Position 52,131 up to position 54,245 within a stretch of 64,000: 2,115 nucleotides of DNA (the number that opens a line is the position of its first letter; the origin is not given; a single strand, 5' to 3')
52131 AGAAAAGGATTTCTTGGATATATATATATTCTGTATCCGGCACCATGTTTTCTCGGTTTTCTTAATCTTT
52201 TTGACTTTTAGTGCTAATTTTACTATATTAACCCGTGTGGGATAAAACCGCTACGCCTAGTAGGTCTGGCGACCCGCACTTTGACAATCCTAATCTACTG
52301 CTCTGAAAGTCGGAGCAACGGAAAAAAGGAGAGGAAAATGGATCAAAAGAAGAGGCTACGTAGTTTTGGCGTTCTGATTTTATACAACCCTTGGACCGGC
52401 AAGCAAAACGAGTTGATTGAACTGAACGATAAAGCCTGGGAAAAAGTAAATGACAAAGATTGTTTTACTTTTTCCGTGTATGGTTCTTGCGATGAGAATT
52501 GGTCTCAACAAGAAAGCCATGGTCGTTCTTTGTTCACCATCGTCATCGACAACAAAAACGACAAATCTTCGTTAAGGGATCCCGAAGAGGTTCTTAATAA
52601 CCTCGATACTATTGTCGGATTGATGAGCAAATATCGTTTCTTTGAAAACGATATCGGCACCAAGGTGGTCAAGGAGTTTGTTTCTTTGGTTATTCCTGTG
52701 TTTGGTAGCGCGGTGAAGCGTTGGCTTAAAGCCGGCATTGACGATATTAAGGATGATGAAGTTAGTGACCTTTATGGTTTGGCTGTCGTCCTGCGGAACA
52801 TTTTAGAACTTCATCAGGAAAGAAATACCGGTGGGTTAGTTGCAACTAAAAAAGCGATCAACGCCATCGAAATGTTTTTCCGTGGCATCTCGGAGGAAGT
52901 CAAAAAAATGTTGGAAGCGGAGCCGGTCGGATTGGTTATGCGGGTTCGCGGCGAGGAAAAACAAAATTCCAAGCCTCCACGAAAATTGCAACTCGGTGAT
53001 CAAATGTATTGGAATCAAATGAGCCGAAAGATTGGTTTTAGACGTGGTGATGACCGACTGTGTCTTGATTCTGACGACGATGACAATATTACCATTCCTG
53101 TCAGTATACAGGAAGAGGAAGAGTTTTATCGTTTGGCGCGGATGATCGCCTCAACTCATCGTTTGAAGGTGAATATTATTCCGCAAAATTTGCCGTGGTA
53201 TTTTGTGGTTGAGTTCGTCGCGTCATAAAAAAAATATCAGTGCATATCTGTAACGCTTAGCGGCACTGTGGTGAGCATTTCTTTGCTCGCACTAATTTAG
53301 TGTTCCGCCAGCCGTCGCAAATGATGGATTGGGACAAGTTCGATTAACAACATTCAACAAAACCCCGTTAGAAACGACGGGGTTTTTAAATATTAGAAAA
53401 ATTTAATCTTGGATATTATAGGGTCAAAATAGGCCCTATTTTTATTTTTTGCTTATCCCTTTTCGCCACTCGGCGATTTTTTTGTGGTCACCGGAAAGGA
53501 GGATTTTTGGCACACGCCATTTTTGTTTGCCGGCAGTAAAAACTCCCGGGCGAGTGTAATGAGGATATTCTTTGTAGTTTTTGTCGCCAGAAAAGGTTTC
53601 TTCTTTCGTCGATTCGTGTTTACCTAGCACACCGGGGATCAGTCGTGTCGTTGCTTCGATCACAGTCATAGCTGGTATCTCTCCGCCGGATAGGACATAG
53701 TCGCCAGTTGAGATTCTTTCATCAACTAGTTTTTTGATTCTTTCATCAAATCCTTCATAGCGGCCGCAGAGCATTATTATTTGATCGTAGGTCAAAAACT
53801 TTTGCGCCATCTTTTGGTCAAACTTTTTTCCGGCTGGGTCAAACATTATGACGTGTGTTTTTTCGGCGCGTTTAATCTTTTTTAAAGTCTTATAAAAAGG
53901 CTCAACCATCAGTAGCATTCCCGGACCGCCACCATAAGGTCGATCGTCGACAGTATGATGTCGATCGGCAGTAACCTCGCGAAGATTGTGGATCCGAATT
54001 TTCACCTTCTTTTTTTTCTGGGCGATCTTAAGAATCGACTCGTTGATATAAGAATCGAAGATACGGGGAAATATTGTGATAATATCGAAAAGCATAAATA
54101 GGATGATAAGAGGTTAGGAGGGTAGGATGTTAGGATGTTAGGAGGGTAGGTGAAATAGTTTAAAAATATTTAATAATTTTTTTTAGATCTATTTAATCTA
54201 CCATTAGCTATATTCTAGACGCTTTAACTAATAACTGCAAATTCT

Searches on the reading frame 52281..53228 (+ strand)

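Call 3: search_protein_families(library=pfam, proteins=[window:52281-53228:+], max_evalue=1)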
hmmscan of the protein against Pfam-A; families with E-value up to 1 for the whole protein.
window:52281-53228:+ (315 aa): 0 families

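Call 17: search_protein_families(library=ncbifam, proteins=[window:52281-53228:+], max_evalue=1)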
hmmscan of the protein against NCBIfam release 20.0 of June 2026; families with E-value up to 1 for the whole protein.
window:52281-53228:+ (315 aa): 1 family
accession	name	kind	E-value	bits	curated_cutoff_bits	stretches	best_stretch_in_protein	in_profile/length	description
NF006325.0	PRK08541.1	subfamily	0.16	11.7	210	1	67-144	128-202/221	flagellin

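Call 18: search_protein_families(library=phrogs, proteins=[window:52281-53228:+], max_evalue=1)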
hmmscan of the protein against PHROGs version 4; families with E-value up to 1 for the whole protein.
window:52281-53228:+ (315 aa): 1 family
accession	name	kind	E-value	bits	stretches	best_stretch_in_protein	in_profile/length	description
phrog_22188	-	unknown function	0.28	12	1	123-198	3-77/145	-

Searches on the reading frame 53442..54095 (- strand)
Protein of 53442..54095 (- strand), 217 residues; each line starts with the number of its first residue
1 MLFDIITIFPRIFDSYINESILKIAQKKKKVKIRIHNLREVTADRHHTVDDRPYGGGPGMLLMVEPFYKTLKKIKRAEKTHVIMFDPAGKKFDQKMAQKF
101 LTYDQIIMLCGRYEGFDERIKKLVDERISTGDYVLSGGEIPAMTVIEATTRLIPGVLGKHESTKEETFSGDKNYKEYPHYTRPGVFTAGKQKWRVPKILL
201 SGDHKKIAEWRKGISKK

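Call 3: search_protein_families(library=pfam, proteins=[window:53442-54095:-], max_evalue=1)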
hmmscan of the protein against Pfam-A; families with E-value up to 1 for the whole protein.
window:53442-54095:- (217 aa): 3 families
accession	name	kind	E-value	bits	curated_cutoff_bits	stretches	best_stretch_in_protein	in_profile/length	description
PF01746.26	tRNA_m1G_MT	-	2.3e-56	191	27.3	1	24-212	3-183/195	tRNA (Guanine-1)-methyltransferase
PF14419.11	SPOUT_MTase_2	-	0.00028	20.8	28.4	1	63-125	80-143/173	AF2226-like SPOUT RNA Methylase fused to THUMP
PF02590.22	SPOUT_MTase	-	0.072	13.5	27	1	76-135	63-128/154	Predicted SPOUT methyltransferase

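Call 19: find_related_loci(query=window:53442-54095:-, collection=genome_contigs, flank=10000)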
Query window:53442-54095:- (217 aa) in genome_contigs; peptide patterns used: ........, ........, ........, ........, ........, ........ (x = any residue, [..] = any of these).
600 stretches matched a pattern (row limit reached: there are more); 582 encode a relative of the query (tblastn E <= 1e-3); the best 80 are kept; 80 distinct loci.
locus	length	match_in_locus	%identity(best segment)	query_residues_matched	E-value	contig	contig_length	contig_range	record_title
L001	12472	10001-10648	60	1-216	1e-80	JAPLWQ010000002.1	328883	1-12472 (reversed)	MAG: Candidatus Magasanikiibacteriota bacterium isolate LacPavin_0920_SED2_MAG_44_15 LacPavin_0920_SED2_scaffold_132136,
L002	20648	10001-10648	57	1-211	1e-79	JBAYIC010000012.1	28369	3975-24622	MAG: Patescibacteria group bacterium isolate SO_2016_GW1_19 scaffold02955_OW334_2016, whole genome shotgun sequence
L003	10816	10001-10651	58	3-216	4e-79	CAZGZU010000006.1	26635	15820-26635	MAG TPA_asm: uncultured Candidatus Saccharibacteria bacterium isolate binchicken_co178_102 genome assembly, contig: NODE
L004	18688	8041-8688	55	1-212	4e-78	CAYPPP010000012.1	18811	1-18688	MAG TPA_asm: uncultured Candidatus Saccharibacteria bacterium isolate SRP191223_co1_67 genome assembly, contig: NODE_278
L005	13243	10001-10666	54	1-212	1e-76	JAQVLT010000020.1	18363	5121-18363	MAG: Patescibacteria group bacterium isolate STF1_116 NODE_7723_length_18363_cov_4.124534_Sandtown_F1, whole genome shot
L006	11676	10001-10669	52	1-216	2e-75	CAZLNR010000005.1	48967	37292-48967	MAG TPA_asm: uncultured Gammaproteobacteria bacterium isolate SRP286056_co2_342 genome assembly, contig: NODE_797_length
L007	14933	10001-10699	51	3-212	4e-75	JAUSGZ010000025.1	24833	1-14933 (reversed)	MAG: bacterium isolate E14_metabat.bin.16 E14_k141_1673279, whole genome shotgun sequence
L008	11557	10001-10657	55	1-217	6e-75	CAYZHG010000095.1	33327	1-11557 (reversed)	MAG TPA_asm: uncultured Gammaproteobacteria bacterium isolate binchicken_co169_185 genome assembly, contig: k99_364569,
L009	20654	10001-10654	54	1-217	7e-74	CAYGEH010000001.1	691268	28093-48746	MAG TPA_asm: uncultured Gammaproteobacteria bacterium isolate ERP113451_co2_205 genome assembly, contig: NODE_1_length_6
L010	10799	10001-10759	49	1-212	5e-72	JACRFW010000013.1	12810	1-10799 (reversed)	MAG: Candidatus Magasanikbacteria bacterium isolate NC_groundwater_1735_Pr3_B-0.1um_49_411 SR-2_scaffold_141_609853, who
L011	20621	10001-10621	53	3-211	3e-71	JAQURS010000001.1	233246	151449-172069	MAG: Patescibacteria group bacterium isolate STD1_79 NODE_93_length_233246_cov_18.707849_Sandtown_D1, whole genome shotg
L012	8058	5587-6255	51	1-217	2e-69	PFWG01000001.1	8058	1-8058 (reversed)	MAG: Candidatus Portnoybacteria bacterium CG_4_9_14_3_um_filter_43_11 CG_4_9_14_3_um_filter_150_scaffold_10785_c, whole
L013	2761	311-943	52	1-212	4e-70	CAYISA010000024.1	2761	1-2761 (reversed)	MAG TPA_asm: uncultured Candidatus Saccharibacteria bacterium isolate ERP119705_co3_270 genome assembly, contig: NODE_57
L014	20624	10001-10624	52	3-211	3e-69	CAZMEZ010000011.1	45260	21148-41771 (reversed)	MAG TPA_asm: uncultured Planctomycetia bacterium isolate SRP141376_co1_78 genome assembly, contig: NODE_1986_length_4526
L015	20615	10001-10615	50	1-211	9e-69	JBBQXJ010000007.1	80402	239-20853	MAG: Verrucomicrobiota bacterium isolate Co_metawrap_2108 Cmw_2108_k141_7227810_length_80402_cov_13.0000, whole genome s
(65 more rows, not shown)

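Call 102: search_protein_families(library=pfam, proteins=[L006:8250-9065:-, L006:9233-9712:+, L006:9206-9670:-, L008:6780-9914:+, L011:8775-9935:-, L007:8852-9958:+, L007:8289-8849:+, L007:3560-4432:+], max_evalue=0.001)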
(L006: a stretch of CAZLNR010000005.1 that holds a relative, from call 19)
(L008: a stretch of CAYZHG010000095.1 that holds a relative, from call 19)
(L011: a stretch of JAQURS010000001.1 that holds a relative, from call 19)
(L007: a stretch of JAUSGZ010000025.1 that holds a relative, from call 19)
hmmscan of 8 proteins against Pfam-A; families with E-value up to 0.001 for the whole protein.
L006:8250-9065:- (271 aa): 1 family
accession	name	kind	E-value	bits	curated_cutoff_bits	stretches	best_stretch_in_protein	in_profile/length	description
PF00459.30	Inositol_P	-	2.1e-52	178.7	27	1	13-269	4-265/271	Inositol monophosphatase family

L006:9233-9712:+ (159 aa): 0 families

L006:9206-9670:- (154 aa): 0 families

L008:6780-9914:+ (1044 aa): 0 families

L011:8775-9935:- (386 aa): 0 families

L007:8852-9958:+ (368 aa): 1 family
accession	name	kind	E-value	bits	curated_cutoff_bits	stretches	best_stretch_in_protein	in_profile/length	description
PF01075.23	Glyco_transf_9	-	3.7e-24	85.8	22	1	98-313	15-222/247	Glycosyltransferase family 9 (heptosyltransferase)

L007:8289-8849:+ (186 aa): 2 families
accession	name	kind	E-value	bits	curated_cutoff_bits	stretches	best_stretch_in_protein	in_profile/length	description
PF01467.32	CTP_transf_like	-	1.8e-16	61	21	1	49-142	2-93/133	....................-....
PF06574.18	FAD_syn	-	0.00033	20.9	27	1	44-116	6-83/158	FAD synthetase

L007:3560-4432:+ (290 aa): 2 families
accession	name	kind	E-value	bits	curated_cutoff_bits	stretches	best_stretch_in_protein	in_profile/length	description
PF02502.23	LacAB_rpiB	-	4.9e-45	153.3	24.7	1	11-147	1-137/138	Ribose/Galactose Isomerase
PF01467.32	CTP_transf_like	-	3e-18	66.8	21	1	159-258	2-99/133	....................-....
